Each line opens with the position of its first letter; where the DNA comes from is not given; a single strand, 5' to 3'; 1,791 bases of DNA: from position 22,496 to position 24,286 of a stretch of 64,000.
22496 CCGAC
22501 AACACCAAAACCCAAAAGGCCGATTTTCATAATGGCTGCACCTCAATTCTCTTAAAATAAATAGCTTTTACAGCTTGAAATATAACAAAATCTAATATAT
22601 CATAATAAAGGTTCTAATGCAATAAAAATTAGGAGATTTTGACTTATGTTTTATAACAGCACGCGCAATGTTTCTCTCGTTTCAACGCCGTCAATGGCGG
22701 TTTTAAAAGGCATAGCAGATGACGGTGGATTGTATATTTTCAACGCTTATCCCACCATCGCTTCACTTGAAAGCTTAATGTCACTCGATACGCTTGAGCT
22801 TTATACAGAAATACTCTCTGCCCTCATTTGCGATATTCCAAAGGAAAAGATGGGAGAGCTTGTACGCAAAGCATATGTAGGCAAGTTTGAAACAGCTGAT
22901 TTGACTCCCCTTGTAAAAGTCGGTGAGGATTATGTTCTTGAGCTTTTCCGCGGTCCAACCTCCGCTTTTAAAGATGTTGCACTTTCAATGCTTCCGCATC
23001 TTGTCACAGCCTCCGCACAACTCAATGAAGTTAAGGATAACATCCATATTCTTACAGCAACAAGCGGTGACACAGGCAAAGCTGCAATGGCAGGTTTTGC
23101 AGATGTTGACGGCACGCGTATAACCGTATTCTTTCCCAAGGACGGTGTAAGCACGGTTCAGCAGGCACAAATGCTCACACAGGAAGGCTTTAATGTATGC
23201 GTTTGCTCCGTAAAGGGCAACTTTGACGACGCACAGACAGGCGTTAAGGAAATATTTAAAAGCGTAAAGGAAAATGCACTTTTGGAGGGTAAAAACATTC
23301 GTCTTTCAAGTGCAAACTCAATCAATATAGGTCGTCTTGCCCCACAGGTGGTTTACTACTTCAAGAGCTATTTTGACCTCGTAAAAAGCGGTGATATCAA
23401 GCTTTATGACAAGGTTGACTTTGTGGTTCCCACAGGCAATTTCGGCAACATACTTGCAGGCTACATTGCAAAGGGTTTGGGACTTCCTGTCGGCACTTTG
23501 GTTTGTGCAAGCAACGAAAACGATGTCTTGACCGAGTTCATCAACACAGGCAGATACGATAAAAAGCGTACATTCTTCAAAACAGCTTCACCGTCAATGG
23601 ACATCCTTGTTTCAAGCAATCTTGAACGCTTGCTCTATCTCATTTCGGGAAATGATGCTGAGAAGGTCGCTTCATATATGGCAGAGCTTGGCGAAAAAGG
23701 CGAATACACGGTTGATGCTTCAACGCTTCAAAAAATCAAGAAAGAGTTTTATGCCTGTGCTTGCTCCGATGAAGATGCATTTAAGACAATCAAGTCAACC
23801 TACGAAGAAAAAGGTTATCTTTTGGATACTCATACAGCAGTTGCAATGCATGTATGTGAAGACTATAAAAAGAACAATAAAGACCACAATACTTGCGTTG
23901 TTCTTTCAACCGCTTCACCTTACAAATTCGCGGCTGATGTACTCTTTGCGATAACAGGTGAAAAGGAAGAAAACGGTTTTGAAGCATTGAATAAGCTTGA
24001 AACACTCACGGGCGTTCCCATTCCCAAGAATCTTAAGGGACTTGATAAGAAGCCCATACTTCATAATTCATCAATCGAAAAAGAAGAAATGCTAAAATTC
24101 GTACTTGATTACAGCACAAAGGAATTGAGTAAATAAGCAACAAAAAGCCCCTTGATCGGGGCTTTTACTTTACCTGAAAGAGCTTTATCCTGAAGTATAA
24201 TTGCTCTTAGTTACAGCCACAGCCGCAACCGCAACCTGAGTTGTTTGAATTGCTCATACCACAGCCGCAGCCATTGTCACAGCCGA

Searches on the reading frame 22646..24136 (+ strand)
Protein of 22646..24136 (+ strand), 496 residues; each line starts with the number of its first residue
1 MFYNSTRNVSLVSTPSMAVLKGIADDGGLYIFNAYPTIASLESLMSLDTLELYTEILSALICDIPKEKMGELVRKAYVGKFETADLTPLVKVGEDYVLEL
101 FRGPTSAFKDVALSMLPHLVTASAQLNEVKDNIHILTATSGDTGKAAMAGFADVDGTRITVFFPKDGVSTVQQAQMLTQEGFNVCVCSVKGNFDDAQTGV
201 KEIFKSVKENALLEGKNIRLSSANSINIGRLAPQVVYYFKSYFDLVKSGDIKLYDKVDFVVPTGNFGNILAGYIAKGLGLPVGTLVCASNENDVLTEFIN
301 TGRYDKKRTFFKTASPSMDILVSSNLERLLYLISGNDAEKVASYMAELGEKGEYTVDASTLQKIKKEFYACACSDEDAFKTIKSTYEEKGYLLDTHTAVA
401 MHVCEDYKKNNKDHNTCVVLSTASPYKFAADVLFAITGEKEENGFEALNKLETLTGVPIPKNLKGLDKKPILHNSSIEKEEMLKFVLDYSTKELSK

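Call 58: search_protein_families(library=pfam, proteins=[window:22646-24136:+], max_evalue=0.00001)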
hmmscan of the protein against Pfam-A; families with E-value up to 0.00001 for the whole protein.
window:22646-24136:+ (496 aa): 3 families
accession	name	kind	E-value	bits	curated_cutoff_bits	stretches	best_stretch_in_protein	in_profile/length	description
PF00291.31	PALP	-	5.5e-19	69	35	1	98-421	28-294/295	Pyridoxal-phosphate dependent enzyme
PF14821.11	Thr_synth_N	-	1.1e-11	45.2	25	1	3-77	2-79/79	Threonine synthase N terminus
PF24857.1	THR4_C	-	8.4e-09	35.9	27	1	397-446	1-50/85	Threonine synthase, C-terminal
